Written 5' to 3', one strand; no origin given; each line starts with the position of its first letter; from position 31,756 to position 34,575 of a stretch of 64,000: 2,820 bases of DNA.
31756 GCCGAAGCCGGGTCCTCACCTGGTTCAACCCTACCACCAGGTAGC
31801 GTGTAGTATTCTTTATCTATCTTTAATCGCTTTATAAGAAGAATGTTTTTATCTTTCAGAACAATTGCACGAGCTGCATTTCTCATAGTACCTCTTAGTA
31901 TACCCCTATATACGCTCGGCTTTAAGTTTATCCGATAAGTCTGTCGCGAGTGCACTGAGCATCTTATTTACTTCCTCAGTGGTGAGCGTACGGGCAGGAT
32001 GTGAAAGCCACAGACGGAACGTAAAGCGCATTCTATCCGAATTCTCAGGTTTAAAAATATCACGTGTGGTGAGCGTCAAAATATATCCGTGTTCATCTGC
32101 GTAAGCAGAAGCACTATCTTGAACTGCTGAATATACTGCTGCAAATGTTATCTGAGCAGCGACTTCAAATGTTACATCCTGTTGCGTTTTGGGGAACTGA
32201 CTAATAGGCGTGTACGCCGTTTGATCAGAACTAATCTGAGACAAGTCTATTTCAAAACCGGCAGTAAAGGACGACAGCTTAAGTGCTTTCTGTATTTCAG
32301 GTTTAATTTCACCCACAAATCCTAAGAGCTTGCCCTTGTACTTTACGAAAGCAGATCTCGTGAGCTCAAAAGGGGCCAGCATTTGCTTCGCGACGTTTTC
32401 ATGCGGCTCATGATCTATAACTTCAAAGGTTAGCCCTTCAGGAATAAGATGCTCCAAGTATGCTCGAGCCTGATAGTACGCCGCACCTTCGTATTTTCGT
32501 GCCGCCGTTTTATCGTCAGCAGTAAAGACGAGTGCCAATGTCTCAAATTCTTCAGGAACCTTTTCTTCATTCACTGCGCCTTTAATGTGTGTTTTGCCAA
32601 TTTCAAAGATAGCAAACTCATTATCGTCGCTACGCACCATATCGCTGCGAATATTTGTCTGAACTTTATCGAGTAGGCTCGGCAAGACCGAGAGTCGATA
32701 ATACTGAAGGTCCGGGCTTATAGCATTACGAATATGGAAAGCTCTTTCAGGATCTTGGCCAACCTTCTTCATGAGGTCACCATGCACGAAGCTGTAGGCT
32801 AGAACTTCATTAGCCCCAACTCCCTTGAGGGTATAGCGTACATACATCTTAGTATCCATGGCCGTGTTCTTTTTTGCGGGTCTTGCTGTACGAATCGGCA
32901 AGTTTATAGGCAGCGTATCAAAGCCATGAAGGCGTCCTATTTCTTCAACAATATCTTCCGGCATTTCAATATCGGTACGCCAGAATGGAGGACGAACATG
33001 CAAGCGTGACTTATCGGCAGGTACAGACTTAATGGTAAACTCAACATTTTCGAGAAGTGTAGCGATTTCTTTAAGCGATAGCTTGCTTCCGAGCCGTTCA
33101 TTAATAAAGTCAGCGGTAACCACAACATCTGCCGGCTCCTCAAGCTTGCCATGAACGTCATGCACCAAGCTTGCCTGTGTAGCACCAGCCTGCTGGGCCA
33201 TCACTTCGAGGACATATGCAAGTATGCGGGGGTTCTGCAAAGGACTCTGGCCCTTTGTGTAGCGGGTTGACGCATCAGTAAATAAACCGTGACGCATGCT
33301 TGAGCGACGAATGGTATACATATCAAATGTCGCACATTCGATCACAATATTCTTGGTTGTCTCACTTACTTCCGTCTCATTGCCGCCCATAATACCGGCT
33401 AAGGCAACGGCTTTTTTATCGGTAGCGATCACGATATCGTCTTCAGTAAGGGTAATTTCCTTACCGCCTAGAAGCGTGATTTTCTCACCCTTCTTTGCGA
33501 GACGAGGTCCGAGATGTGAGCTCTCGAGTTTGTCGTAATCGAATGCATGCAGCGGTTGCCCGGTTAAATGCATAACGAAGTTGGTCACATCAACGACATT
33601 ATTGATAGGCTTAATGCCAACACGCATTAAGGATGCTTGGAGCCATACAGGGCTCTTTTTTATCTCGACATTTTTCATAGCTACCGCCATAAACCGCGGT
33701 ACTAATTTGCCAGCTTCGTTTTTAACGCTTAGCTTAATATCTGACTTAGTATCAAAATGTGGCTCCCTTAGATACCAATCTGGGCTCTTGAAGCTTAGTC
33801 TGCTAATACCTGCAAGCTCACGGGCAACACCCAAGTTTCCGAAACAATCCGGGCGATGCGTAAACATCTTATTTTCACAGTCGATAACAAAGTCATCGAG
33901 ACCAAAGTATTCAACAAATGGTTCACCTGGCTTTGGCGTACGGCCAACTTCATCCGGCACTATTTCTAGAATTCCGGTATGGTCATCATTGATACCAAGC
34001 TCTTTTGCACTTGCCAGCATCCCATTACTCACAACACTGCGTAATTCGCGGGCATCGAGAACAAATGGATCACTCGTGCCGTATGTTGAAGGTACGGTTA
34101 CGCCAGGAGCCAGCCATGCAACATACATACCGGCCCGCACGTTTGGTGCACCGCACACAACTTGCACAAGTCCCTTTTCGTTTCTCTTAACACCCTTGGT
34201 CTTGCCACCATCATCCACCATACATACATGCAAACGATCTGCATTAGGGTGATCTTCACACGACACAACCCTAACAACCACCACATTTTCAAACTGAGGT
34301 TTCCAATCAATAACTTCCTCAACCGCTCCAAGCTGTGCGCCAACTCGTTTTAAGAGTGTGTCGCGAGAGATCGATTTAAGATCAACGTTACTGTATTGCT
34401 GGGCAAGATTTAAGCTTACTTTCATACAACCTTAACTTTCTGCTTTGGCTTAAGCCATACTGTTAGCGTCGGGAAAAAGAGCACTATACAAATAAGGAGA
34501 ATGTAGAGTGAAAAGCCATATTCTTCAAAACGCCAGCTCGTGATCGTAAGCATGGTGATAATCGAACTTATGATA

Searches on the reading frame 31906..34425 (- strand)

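Call 84: search_protein_families(library=pfam, proteins=[window:31906-34425:-], max_evalue=0.00001)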
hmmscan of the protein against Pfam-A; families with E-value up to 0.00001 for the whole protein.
window:31906-34425:- (839 aa): 5 families
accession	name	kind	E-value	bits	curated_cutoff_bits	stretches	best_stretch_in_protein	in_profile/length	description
PF03483.22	B3_4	-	1.2e-57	194.8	29.3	1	242-412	2-172/174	B3/4 domain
PF17759.6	tRNA_synthFbeta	-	9.9e-32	110.6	22.4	1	506-728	2-214/214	Phenylalanyl tRNA synthetase beta chain CLM domain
PF03484.21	B5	-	4.9e-17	62.3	28.6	1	435-502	2-67/67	tRNA synthetase B5 domain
PF01588.26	tRNA_bind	-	7.1e-13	48.9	27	1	48-155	1-87/96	Putative tRNA binding domain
PF03147.19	FDX-ACB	-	2.8e-11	44.1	31.1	1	742-837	1-92/94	Ferredoxin-fold anticodon binding domain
